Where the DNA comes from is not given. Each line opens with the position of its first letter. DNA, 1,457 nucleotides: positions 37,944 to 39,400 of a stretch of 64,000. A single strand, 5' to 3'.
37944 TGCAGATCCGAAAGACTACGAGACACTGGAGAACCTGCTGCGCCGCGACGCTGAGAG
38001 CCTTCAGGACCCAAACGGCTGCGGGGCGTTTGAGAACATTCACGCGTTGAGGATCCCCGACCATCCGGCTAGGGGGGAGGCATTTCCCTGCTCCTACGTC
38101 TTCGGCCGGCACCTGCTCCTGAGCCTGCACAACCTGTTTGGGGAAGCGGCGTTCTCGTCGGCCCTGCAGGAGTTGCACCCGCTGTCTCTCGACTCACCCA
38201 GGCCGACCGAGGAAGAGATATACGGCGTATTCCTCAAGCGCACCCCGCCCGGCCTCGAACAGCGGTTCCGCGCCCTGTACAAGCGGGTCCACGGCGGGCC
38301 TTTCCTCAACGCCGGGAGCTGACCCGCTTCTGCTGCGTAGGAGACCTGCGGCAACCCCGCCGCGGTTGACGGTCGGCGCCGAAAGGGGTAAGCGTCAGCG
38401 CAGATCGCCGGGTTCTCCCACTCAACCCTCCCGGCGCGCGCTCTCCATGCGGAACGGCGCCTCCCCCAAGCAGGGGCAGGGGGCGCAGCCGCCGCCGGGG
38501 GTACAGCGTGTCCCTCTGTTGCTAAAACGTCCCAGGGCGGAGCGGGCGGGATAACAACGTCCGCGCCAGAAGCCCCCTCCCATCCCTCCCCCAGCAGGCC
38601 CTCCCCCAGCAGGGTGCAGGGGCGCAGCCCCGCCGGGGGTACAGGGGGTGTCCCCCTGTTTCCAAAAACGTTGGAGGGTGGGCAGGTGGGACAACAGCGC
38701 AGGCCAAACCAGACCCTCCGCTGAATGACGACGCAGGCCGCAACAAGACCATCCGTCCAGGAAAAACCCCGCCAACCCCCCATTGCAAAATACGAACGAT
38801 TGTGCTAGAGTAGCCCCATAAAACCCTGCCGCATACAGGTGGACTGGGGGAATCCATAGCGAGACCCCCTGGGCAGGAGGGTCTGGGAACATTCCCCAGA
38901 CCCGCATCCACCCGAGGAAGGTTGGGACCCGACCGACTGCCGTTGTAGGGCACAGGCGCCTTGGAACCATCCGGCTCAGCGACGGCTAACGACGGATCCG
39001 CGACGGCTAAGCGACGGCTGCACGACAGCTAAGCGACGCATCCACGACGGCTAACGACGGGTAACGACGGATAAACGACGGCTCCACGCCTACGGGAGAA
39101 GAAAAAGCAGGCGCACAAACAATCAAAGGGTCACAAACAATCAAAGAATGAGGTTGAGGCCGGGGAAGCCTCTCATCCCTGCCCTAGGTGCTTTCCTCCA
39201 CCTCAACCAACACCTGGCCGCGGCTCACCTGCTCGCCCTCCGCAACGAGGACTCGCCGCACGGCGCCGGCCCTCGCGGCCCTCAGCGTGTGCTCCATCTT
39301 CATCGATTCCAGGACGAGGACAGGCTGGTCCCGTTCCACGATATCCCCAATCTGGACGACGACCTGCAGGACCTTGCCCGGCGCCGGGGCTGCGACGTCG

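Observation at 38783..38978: Orphan near-consensus promoter followed by mutually exclusive hairpins: candidate unannotated RNA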

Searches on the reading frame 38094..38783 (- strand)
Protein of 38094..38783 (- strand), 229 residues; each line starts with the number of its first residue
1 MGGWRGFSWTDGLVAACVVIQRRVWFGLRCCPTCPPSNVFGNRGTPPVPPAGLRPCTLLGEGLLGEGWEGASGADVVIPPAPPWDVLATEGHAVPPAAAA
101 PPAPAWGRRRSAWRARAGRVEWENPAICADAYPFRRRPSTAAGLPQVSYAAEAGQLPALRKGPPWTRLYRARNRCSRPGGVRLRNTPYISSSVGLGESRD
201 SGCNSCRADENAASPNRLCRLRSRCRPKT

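Call 18: search_protein_families(library=pfam, proteins=[window:38094-38783:-], max_evalue=0.01)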
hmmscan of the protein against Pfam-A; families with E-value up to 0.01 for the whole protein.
window:38094-38783:- (229 aa): 0 families

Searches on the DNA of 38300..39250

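Call 4: search_rna_families(source=window, start=38300, end=39250, threshold=evalue, max_evalue=10, show_alignments=3)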
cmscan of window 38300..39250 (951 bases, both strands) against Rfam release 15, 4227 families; matches with E-value up to 10: 4.
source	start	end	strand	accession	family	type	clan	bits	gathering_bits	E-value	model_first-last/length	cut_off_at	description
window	38820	38944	-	RF02232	sX13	Gene; sRNA;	-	20.2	50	0.24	1-115/115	no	Xanthomonadaceae sRNA sX13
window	38645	38754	-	RF02169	PVT1_6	Gene; lncRNA;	-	17.2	45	2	1-113/113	no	Pvt1 oncogene conserved region 6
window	38514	38542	+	RF03156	L31-Firmicutes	Cis-reg; leader;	CL00118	16.1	33.3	1.6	1-32/32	no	L31-Firmicutes ribosomal protein leader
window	38627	38731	+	RF02937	Clostridiales-2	Gene; sRNA;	-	14.9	58.6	1.9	1-82/82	no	Clostridiales-2 RNA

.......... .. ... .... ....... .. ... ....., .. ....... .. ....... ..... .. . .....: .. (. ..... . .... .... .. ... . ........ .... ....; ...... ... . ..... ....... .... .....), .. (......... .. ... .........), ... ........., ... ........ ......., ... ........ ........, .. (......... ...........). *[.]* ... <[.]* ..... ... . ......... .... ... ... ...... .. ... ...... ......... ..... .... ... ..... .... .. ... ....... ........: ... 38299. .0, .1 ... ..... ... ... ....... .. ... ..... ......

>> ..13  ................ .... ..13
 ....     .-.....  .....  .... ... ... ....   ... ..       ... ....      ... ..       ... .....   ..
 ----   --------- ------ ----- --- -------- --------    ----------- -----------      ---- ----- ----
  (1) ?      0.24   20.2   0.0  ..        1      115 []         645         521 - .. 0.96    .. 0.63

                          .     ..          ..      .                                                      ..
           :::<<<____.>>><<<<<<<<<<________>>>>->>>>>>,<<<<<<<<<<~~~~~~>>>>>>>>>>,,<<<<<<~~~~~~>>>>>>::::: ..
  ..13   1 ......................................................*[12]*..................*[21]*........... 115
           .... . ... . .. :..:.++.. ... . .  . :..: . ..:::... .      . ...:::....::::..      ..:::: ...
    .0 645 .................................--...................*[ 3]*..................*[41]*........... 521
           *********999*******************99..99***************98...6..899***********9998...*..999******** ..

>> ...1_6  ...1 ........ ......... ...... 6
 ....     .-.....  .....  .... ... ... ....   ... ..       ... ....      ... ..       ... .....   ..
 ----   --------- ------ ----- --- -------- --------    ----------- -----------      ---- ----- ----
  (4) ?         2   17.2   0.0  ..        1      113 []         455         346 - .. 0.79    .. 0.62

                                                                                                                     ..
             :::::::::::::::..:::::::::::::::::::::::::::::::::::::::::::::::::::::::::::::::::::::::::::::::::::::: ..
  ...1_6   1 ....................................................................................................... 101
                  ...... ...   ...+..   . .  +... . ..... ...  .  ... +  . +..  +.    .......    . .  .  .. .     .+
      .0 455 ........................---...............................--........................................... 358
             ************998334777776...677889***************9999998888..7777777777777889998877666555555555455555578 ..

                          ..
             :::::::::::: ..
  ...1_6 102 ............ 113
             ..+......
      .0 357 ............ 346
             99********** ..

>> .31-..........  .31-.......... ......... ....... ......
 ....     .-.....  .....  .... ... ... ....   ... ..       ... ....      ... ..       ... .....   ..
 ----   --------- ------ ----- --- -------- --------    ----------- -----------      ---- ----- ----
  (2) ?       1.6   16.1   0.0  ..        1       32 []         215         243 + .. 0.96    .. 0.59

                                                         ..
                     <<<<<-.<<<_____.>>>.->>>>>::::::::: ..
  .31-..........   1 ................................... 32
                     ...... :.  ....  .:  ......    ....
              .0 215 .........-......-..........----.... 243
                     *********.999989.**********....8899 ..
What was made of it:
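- On Any Rfam 15 family: Window 38300-39250 at E <= 10: best is sX13 on the - strand, 20.2 bits against a gathering score of 50 (call 4).
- No Rfam riboswitch matches here (call 4).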
